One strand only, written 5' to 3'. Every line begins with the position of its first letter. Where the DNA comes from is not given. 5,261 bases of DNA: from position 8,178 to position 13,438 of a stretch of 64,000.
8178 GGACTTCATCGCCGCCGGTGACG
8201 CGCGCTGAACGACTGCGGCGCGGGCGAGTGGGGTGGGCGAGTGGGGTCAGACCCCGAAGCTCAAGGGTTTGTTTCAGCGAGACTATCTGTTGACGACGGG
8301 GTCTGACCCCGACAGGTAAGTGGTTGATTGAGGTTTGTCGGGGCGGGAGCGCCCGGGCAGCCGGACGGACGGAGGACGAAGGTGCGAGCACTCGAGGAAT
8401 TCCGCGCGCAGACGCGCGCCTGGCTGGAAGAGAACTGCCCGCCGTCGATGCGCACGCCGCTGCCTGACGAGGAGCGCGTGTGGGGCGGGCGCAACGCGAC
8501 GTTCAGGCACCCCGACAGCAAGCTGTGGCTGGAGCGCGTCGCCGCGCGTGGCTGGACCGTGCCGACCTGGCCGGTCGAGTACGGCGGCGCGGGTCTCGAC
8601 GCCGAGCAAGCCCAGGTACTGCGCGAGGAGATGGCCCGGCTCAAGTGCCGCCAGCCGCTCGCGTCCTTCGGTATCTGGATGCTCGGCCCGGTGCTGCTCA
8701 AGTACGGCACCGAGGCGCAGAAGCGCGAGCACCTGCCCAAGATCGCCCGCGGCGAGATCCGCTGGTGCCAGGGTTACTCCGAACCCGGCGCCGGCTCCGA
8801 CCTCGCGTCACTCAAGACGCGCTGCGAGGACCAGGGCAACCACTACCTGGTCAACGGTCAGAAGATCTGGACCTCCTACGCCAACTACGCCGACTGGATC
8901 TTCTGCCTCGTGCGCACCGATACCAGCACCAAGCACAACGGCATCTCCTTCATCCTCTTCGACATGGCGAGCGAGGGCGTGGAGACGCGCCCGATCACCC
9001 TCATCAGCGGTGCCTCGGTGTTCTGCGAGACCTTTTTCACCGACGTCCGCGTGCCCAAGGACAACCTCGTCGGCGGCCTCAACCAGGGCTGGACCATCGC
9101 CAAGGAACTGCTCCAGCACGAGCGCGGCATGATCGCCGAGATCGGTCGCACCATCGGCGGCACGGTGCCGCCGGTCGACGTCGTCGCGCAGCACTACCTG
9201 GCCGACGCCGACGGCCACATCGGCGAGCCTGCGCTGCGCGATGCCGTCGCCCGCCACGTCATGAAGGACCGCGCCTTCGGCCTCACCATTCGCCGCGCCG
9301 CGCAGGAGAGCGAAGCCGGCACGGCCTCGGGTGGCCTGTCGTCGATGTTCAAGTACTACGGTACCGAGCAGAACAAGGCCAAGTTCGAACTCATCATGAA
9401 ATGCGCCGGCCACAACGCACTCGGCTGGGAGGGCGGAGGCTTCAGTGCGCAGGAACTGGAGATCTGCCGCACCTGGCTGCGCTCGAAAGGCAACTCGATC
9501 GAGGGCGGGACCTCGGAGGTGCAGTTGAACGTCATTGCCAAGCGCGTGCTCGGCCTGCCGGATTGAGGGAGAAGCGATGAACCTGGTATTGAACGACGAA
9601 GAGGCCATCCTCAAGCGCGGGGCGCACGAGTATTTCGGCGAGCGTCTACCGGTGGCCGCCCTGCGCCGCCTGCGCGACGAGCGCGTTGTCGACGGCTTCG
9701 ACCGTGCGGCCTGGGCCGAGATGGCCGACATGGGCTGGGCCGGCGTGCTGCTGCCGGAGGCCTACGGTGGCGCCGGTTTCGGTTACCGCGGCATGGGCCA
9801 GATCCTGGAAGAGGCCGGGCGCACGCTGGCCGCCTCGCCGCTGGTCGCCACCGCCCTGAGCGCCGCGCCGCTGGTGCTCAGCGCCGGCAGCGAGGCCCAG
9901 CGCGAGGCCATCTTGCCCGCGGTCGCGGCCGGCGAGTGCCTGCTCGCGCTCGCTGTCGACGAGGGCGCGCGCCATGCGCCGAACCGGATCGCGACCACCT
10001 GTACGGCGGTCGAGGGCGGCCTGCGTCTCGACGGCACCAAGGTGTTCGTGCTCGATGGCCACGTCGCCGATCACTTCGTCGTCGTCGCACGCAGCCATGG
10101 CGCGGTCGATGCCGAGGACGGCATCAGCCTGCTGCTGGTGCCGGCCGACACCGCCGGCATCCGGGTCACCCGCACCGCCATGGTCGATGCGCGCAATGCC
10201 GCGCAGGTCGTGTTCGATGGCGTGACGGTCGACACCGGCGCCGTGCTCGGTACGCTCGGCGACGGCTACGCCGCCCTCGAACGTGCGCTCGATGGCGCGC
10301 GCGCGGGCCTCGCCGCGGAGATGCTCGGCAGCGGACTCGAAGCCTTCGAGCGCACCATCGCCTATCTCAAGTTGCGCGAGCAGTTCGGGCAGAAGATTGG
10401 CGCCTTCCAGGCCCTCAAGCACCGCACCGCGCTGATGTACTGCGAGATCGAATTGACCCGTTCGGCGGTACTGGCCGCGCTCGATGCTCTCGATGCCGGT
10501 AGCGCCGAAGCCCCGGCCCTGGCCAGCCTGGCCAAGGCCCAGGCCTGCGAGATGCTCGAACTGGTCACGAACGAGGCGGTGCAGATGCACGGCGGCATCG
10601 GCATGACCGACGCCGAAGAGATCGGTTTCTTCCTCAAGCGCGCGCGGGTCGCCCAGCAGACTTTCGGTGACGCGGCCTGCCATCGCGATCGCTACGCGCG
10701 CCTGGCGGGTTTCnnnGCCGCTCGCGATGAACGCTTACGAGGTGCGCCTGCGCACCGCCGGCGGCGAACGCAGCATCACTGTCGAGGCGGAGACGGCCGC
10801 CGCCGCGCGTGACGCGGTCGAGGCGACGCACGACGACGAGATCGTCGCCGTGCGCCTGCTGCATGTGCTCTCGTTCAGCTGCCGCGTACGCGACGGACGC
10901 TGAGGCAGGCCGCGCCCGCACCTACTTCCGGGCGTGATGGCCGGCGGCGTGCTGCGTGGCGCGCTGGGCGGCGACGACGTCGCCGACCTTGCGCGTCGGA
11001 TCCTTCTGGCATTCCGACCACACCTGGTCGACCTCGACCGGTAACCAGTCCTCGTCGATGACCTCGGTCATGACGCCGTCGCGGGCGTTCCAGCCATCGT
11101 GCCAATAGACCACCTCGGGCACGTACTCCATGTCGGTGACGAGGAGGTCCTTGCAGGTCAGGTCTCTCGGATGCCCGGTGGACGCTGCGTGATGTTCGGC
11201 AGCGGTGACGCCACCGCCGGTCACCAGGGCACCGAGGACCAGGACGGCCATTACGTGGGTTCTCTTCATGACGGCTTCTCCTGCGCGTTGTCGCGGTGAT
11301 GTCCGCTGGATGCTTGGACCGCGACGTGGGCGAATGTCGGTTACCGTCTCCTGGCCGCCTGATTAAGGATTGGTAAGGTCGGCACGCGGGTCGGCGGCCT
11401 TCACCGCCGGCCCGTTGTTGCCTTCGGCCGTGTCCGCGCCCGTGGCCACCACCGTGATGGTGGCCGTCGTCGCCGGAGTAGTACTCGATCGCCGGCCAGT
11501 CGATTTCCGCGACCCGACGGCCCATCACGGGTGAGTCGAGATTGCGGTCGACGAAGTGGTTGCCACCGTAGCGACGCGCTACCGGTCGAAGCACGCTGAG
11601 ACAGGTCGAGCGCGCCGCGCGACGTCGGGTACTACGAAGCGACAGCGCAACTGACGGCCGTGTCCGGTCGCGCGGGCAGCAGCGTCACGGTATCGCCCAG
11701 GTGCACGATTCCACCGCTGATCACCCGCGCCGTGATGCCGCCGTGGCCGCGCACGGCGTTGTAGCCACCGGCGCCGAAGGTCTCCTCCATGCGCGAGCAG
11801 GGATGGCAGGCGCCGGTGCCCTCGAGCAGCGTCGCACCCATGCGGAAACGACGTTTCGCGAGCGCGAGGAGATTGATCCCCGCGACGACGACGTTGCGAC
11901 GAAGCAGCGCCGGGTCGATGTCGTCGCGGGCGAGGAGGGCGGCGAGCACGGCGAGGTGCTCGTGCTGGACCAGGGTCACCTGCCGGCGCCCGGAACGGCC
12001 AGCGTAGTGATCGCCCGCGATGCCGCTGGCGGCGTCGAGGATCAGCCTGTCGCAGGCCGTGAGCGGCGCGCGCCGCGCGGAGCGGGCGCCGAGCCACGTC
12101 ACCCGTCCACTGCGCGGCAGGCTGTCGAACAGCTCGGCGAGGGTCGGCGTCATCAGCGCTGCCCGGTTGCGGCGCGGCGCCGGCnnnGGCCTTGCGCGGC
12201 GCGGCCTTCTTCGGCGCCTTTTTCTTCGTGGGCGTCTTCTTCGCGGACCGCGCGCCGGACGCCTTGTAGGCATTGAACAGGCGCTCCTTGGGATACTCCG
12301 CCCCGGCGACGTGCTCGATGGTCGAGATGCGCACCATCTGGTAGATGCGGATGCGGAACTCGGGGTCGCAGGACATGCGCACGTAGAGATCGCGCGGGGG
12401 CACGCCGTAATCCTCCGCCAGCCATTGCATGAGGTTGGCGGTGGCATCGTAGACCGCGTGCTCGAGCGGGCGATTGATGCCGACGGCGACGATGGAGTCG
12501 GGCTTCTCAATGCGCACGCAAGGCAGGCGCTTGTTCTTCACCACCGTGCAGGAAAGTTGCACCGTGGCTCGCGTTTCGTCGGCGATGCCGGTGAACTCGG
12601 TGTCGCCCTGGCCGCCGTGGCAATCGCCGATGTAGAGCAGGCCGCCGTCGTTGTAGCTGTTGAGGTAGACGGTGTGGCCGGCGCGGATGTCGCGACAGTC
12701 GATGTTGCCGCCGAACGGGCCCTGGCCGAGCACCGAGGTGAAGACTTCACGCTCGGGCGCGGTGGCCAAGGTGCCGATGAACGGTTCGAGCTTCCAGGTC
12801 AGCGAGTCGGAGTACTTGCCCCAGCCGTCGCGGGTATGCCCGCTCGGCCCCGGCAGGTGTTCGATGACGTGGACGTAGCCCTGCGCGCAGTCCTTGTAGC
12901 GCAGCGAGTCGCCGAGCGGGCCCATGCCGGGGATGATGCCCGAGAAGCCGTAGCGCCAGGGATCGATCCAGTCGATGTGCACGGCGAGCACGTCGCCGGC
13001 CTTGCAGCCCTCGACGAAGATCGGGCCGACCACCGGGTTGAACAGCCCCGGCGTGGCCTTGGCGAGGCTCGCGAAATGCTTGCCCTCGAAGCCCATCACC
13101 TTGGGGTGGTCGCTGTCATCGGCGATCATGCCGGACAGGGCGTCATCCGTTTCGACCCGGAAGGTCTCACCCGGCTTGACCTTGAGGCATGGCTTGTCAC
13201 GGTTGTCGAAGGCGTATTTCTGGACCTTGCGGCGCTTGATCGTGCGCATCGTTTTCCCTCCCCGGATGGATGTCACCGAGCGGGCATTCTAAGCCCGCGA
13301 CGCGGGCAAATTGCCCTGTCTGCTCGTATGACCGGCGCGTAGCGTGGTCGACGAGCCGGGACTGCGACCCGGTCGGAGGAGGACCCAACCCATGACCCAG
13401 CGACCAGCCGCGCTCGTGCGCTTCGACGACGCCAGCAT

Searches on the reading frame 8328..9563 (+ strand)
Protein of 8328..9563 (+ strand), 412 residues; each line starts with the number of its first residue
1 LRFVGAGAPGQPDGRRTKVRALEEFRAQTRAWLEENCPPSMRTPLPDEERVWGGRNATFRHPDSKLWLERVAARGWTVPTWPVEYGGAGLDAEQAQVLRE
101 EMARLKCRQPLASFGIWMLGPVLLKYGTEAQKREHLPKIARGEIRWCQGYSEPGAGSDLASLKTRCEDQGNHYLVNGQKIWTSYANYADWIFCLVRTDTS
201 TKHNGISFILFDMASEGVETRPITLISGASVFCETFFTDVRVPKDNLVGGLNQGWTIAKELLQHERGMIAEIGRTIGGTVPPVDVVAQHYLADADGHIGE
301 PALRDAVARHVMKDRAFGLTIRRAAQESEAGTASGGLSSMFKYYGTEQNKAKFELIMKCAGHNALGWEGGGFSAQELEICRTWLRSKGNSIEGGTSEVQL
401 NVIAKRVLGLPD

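Call 32: search_protein_families(library=pfam, proteins=[window:8328-9563:+], max_evalue=0.0001)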
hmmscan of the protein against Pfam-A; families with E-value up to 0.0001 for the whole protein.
window:8328-9563:+ (412 aa): 3 families
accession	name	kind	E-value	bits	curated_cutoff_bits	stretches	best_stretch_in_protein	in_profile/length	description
PF02770.24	Acyl-CoA_dh_M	-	3.1e-18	66.2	33.3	1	147-240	1-97/97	Acyl-CoA dehydrogenase, middle domain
PF02771.21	Acyl-CoA_dh_N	-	4.9e-17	62.8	22.9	1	23-143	5-113/113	Acyl-CoA dehydrogenase, N-terminal domain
PF00441.29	Acyl-CoA_dh_1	-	2.6e-16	60.5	22.4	1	252-408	1-150/150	Acyl-CoA dehydrogenase, C-terminal domain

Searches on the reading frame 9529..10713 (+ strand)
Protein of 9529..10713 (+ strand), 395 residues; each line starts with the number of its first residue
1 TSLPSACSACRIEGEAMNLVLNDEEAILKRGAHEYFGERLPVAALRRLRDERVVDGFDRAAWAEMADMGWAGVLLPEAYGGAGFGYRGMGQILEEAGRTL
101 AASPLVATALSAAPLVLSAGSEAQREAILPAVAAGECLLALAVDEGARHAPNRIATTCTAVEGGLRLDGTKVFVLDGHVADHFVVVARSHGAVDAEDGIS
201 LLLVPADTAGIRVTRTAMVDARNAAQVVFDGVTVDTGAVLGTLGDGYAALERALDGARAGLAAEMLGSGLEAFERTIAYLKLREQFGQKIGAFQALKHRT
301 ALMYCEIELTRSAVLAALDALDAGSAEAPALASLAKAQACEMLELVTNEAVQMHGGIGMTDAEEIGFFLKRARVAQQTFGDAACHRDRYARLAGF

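Call 32: search_protein_families(library=pfam, proteins=[window:9529-10713:+], max_evalue=0.0001)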
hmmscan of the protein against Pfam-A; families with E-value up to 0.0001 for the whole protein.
window:9529-10713:+ (395 aa): 3 families
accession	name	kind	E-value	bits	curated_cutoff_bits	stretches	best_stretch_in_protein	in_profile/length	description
PF00441.29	Acyl-CoA_dh_1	-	3.4e-29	102.4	22.4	1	244-391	1-147/150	Acyl-CoA dehydrogenase, C-terminal domain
PF02771.21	Acyl-CoA_dh_N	-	1.9e-18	67.3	22.9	1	23-136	2-113/113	Acyl-CoA dehydrogenase, N-terminal domain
PF02770.24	Acyl-CoA_dh_M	-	2.8e-11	43.9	33.3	1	152-231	14-96/97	Acyl-CoA dehydrogenase, middle domain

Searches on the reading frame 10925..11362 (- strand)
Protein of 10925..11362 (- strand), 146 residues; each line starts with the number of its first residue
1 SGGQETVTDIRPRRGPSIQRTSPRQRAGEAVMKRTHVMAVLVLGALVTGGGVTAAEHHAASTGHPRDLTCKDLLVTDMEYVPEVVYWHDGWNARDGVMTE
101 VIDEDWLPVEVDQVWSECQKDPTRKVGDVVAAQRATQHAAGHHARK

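Call 32: search_protein_families(library=pfam, proteins=[window:10925-11362:-], max_evalue=0.0001)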
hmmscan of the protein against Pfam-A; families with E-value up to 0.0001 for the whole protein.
window:10925-11362:- (146 aa): 1 family
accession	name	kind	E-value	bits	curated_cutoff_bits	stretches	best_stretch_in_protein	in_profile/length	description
PF06411.16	HdeA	-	5.6e-12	46.3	22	1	39-127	2-90/91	HdeA/HdeB family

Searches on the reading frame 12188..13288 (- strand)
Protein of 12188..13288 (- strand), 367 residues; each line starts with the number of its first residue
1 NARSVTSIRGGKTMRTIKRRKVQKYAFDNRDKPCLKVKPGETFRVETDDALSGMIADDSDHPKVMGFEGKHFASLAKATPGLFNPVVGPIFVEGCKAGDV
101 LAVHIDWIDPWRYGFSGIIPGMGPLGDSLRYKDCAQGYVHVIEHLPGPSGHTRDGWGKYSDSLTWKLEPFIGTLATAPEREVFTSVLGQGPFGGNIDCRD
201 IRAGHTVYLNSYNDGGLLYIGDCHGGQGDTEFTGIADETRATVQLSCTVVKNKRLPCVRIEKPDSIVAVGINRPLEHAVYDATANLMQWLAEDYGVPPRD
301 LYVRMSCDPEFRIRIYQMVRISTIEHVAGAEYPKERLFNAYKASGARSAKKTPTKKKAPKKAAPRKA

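Call 32: search_protein_families(library=pfam, proteins=[window:12188-13288:-], max_evalue=0.0001)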
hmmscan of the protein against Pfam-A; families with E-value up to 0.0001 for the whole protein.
window:12188-13288:- (367 aa): 1 family
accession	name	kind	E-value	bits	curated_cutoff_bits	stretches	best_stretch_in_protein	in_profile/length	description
PF03069.20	FmdA_AmdA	-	1.5e-22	80.5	27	2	193-253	210-271/373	Acetamidase/Formamidase family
